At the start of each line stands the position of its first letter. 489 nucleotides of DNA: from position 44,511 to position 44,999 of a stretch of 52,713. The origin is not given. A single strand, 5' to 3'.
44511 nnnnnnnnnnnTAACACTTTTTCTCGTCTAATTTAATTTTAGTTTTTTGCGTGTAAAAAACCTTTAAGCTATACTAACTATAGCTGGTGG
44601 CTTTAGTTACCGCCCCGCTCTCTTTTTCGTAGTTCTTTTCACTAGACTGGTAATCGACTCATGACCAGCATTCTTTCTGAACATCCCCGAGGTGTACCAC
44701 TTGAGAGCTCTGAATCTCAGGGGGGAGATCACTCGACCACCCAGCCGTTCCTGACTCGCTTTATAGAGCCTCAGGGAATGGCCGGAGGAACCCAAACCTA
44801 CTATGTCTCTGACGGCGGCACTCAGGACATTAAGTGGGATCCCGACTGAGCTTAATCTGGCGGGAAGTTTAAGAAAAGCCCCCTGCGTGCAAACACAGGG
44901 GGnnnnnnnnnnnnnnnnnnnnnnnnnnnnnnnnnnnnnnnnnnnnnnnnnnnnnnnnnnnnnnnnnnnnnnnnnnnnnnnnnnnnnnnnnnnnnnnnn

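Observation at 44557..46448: Microviridin-like graspetide (RiPP) locus: MdnC/MvdD-type ATP-grasp ligase plus a convergent 62-aa precursor with a PFFARFL-like leader and a non-canonical core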

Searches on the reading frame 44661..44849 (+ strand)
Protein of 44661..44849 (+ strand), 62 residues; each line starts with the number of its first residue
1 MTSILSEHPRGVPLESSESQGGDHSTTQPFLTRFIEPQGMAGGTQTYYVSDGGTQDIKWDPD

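Call 3: search_protein_families(library=pfam, proteins=[window:44661-44849:+], max_evalue=1)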
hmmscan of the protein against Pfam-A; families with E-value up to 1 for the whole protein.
window:44661-44849:+ (62 aa): 0 families

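Call 4: search_protein_families(library=ncbifam, proteins=[window:44661-44849:+], max_evalue=1)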
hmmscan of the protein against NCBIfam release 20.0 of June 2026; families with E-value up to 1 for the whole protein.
window:44661-44849:+ (62 aa): 0 families

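Call 8: find_homologous_proteins(query=window:44661-44849:+, max_evalue=10)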
Query window:44661-44849:+ (62 aa): 1 proteins with E <= 10 among 1 candidates.
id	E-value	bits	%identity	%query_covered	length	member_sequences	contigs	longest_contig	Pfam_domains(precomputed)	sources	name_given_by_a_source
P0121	3.5e-35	136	100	100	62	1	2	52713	-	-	-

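Call 41: find_homologous_proteins(query=A2, max_evalue=10)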
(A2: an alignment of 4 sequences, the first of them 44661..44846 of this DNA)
Query A2 (4 sequences) (62 aa, profile of the alignment): 8 proteins with E <= 10 among 15 candidates.
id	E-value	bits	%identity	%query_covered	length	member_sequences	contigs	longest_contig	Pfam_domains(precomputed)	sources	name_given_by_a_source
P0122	5.0e-27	112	44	56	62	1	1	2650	-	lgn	-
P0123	1.3e-25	107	35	100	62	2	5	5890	-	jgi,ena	-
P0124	2.1e-24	103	38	56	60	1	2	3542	-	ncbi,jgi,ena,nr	ncbi:MAG TPA: hypothetical protein ENI63_02285 [Candidatus Kaiserbacteria bacterium]|jgi:hypothetica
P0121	5.7e-24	102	100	100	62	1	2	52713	-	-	-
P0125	1.9e-19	87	47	87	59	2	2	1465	-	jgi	-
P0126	2.1e-19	87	40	98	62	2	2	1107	-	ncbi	-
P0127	2.1e-17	81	51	60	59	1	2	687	-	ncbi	-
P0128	2.9e-8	52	41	95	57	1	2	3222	-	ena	-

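Call 43: find_encoding_contigs(protein=P0128, flank=4000, max_places=2)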
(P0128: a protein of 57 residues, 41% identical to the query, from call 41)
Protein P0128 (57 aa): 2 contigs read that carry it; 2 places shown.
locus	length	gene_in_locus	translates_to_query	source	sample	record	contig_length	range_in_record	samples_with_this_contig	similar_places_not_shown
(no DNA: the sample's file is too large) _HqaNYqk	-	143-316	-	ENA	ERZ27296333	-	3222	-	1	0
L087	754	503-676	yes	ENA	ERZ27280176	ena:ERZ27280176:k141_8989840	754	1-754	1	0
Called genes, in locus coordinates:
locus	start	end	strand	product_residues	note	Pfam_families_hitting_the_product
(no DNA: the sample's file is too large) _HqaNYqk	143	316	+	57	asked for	-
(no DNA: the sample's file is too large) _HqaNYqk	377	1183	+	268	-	-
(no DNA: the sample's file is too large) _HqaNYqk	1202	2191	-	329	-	PF08443:RimK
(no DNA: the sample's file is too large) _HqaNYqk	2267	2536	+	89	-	-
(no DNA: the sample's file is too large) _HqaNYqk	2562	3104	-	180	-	-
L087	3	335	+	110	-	?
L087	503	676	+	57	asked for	-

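Call 44: find_encoding_contigs(protein=P0123, flank=5000, max_places=3)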
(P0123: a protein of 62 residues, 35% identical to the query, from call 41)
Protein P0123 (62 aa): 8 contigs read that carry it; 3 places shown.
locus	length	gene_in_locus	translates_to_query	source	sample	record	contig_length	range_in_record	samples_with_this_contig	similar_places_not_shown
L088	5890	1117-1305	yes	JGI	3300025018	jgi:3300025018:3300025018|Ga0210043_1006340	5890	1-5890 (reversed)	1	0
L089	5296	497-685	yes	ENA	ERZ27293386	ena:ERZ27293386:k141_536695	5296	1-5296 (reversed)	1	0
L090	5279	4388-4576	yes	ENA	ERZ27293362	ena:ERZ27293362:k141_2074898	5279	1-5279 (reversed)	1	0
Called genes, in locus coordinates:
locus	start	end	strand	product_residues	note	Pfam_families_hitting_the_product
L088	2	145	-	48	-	?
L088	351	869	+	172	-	PF20329:DUF6624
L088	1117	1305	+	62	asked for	-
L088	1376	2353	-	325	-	PF21068:ATPgraspMvdD, PF02955:GSH-S_ATP (weak), PF08443:RimK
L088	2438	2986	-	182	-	PF20329:DUF6624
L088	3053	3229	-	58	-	-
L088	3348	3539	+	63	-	-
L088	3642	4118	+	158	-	PF20329:DUF6624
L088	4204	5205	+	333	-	PF21068:ATPgraspMvdD, PF08443:RimK (weak)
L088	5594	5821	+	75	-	-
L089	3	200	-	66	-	?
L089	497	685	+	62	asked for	-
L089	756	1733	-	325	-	PF21068:ATPgraspMvdD, PF02955:GSH-S_ATP (weak), PF08443:RimK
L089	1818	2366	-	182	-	PF20329:DUF6624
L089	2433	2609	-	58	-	-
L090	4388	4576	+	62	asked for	-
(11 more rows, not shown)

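Call 45: find_encoding_contigs(protein=P0125, flank=3000, max_places=2)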
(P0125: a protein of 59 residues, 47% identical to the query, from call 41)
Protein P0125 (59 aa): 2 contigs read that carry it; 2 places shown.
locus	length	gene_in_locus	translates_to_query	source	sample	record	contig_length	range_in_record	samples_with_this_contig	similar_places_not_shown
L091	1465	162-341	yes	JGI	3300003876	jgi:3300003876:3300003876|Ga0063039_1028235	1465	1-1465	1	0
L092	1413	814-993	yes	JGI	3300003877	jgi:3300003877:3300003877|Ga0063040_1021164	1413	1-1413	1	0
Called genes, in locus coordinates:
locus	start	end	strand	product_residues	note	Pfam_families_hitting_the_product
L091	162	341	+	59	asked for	-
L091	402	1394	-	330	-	PF21068:ATPgraspMvdD, PF02955:GSH-S_ATP, PF08443:RimK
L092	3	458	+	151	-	?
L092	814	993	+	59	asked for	-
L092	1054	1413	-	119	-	?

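Call 46: find_encoding_contigs(protein=P0126, flank=3000, max_places=2)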
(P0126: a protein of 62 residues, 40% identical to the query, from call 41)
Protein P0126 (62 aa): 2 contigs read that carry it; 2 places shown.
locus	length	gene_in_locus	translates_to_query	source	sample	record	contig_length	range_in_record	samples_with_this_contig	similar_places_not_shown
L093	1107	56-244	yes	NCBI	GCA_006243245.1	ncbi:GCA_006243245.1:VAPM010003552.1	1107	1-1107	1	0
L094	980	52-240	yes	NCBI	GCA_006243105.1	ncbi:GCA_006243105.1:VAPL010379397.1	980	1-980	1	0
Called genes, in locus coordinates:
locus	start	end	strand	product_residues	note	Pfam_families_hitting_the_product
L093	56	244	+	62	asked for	-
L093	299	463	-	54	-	-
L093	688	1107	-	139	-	?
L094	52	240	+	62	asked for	-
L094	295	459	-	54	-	-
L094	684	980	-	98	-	?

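Call 78: search_protein_representatives(alignment_id=A4)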
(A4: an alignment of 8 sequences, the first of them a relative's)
Query: 8 sequences, 61 profile positions. Proteins with E-value up to 0.001 (for the whole library): 18; up to 1e-10: 5; up to 1e-30: 0. The best 18 are listed.
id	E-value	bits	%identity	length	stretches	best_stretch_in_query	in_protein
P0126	1.4e-28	114.9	-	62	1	1-61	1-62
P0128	8.8e-22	93.1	-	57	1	1-61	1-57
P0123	1.5e-19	86.0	-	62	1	1-61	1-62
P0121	3.6e-19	84.8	-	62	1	1-61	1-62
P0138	9.6e-15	70.6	-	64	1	3-61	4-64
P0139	2.9e-10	56.2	-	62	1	6-61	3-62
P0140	6.8e-08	48.6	-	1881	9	40-54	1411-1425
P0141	6.8e-06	42.2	-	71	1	8-61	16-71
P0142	1.3e-05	41.4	-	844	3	34-59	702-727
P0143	2.0e-05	40.8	-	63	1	20-61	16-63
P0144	2.2e-05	40.6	-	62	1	8-61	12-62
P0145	2.5e-05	40.4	-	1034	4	40-51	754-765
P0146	4.2e-05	39.7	-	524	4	20-51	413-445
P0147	1.3e-04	38.1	-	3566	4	7-30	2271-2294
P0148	1.6e-04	37.8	-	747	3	20-51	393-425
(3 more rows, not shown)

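Call 80: find_encoding_contigs(protein=P0138, flank=4000, max_places=2)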
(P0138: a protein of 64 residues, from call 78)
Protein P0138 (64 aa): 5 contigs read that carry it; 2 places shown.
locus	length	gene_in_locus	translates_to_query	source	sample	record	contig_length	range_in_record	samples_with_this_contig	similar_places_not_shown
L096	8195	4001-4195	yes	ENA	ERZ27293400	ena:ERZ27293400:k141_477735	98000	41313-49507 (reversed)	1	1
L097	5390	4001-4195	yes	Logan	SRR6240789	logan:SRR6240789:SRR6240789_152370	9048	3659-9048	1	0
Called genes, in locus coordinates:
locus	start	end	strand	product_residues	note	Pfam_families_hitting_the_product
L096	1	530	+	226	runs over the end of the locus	PF01553:Acyltransferase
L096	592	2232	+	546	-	-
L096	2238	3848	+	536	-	PF16927:HisKA_7TM, PF00512:HisKA, PF02518:HATPase_c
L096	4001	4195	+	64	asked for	-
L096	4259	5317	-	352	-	PF21068:ATPgraspMvdD, PF08443:RimK (weak)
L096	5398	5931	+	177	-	PF20329:DUF6624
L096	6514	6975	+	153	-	PF12647:RNHCP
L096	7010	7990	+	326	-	PF00579:tRNA-synt_1b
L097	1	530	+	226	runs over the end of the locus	PF01553:Acyltransferase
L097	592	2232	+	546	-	-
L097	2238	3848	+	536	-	PF16927:HisKA_7TM, PF00512:HisKA, PF02518:HATPase_c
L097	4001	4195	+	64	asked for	-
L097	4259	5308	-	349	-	PF21068:ATPgraspMvdD, PF08443:RimK (weak)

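Call 81: find_encoding_contigs(protein=P0139, flank=4000, max_places=2)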
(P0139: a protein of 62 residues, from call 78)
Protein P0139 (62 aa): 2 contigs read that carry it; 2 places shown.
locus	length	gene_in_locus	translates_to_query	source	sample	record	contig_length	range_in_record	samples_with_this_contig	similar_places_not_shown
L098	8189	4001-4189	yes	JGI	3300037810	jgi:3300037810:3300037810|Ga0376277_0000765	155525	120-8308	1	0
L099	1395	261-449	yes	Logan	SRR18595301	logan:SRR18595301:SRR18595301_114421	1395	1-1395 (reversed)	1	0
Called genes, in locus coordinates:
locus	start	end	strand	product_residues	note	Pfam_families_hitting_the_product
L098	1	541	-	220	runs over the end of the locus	?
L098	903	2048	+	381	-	PF01520:Amidase_3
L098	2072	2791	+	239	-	-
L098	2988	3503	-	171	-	-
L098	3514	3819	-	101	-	-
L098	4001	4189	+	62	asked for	-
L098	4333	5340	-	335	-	PF08443:RimK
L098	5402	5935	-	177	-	PF20329:DUF6624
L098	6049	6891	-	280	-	PF03432:Relaxase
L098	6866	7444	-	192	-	-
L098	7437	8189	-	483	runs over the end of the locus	PF02534:T4SS-DNA_transf, PF10412:TrwB_AAD_bind, PF12696:TraG-D_C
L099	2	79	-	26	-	?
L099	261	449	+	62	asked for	-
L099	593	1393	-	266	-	?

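Call 82: find_encoding_contigs(protein=P0143, flank=4000, max_places=2)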
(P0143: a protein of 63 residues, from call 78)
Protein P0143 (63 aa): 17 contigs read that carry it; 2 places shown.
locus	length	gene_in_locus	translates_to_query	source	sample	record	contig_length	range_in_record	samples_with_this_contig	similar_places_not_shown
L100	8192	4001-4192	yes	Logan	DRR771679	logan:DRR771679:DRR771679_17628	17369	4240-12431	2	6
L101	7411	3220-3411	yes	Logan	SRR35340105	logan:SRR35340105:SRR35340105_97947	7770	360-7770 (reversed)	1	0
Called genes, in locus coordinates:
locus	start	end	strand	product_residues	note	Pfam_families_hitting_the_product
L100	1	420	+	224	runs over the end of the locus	-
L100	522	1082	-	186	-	-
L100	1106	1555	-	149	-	PF13673:Acetyltransf_10 (weak), PF00583:Acetyltransf_1, PF13508:Acetyltransf_7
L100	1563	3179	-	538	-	PF02518:HATPase_c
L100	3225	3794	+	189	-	PF00856:SET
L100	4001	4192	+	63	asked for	-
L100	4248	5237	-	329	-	PF21068:ATPgraspMvdD, PF08443:RimK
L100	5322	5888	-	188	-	PF20329:DUF6624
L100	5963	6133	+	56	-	-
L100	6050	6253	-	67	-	-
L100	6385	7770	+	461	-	PF01071:GARS_A (weak), PF02843:GARS_C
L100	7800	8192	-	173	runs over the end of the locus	-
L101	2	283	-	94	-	?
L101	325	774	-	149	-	PF13673:Acetyltransf_10 (weak), PF00583:Acetyltransf_1, PF13508:Acetyltransf_7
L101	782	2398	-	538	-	PF02518:HATPase_c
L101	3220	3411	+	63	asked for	-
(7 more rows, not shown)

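Call 94: predict_structure(alignment_id=A5)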
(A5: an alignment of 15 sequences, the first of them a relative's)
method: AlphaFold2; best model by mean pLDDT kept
length: 62 residues; sequences in the alignment: 15
mean_pLDDT: 62.4   pTM: 0.15
mean pLDDT of the five models: 62.4, 60.3, 54.7, 54.1, 54.1
residues with pLDDT >= 90: 0; 70-90: 6; 50-70: 54; < 50: 2
segments of 3 or more residues with pLDDT < 50: none
pLDDT, mean of each block of 10 residues (from residue 1): 63 65 60 61 61 64 64
secondary structure, 60 per line:
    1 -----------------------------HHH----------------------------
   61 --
elements in order:
